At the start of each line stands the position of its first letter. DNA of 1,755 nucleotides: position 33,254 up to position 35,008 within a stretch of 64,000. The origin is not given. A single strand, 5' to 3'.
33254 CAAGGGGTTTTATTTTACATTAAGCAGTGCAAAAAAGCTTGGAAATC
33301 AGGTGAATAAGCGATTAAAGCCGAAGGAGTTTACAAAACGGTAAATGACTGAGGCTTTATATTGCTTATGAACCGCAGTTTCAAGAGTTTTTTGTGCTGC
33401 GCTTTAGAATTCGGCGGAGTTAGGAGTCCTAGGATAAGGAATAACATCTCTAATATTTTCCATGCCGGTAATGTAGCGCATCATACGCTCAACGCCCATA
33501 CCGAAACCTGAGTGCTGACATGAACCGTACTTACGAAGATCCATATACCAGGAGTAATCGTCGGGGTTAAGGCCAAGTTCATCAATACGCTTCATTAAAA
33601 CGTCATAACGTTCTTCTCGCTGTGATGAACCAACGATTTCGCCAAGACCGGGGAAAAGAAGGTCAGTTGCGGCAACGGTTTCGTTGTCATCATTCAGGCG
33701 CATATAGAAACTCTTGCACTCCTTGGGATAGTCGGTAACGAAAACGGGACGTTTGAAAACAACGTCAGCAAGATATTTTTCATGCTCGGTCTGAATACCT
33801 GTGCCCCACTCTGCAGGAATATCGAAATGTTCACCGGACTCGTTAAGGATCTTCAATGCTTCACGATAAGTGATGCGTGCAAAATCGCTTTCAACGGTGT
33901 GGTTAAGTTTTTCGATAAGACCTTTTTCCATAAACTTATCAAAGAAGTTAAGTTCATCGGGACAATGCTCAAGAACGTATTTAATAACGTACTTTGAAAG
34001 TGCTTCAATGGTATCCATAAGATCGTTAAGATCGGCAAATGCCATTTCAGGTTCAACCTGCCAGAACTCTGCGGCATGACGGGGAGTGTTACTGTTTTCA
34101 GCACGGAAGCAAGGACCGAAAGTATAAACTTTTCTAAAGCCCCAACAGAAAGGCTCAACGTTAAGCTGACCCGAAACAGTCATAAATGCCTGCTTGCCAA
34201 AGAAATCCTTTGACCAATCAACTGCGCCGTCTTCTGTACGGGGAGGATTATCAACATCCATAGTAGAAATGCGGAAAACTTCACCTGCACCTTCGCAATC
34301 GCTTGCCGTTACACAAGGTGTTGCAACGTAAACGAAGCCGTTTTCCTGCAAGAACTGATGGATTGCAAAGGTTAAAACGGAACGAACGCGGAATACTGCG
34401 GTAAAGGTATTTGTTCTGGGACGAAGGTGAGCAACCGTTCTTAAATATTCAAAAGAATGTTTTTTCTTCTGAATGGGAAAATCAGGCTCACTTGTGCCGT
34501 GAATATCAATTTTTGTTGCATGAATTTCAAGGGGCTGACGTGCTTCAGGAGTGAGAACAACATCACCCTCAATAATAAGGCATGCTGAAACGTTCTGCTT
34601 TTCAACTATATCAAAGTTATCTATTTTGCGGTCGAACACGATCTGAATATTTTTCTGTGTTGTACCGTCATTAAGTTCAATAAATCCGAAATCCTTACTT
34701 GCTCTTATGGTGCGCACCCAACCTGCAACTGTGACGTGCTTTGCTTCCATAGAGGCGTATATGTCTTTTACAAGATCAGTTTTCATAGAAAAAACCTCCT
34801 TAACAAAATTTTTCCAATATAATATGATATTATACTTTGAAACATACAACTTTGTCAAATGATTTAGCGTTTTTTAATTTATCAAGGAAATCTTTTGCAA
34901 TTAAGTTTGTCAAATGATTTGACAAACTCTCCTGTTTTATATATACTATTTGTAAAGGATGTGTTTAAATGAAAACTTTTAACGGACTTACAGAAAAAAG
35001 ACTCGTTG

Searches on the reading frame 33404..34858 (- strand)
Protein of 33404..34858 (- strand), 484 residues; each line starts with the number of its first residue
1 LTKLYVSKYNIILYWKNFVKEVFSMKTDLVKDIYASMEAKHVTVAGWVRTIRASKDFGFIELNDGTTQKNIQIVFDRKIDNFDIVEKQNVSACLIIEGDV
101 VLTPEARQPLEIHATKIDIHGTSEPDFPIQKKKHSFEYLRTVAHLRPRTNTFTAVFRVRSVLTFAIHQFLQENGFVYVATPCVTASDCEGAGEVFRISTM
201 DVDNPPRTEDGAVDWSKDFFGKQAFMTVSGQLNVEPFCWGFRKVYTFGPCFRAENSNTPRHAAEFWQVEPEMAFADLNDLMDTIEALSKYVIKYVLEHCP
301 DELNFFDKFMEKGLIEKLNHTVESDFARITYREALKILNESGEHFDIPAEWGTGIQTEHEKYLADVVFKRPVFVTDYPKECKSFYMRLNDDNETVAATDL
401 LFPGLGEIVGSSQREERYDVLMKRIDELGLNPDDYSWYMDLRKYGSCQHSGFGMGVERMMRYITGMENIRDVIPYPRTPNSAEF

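Call 58: search_protein_families(library=pfam, proteins=[window:33404-34858:-])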
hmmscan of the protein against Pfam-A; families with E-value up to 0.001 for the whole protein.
window:33404-34858:- (484 aa): 3 families
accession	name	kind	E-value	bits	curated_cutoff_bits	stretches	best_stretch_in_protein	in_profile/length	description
PF00152.25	tRNA-synt_2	-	1.3e-69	235.1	25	1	143-478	9-307/308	tRNA synthetases class II (D, K and N)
PF01336.31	tRNA_anti-codon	-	5e-12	46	27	1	42-118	1-73/75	OB-fold nucleic acid binding domain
PF01409.25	tRNA-synt_2d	-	0.00027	20.9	19.8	0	449-473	212-236/246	tRNA synthetases class II core domain (F)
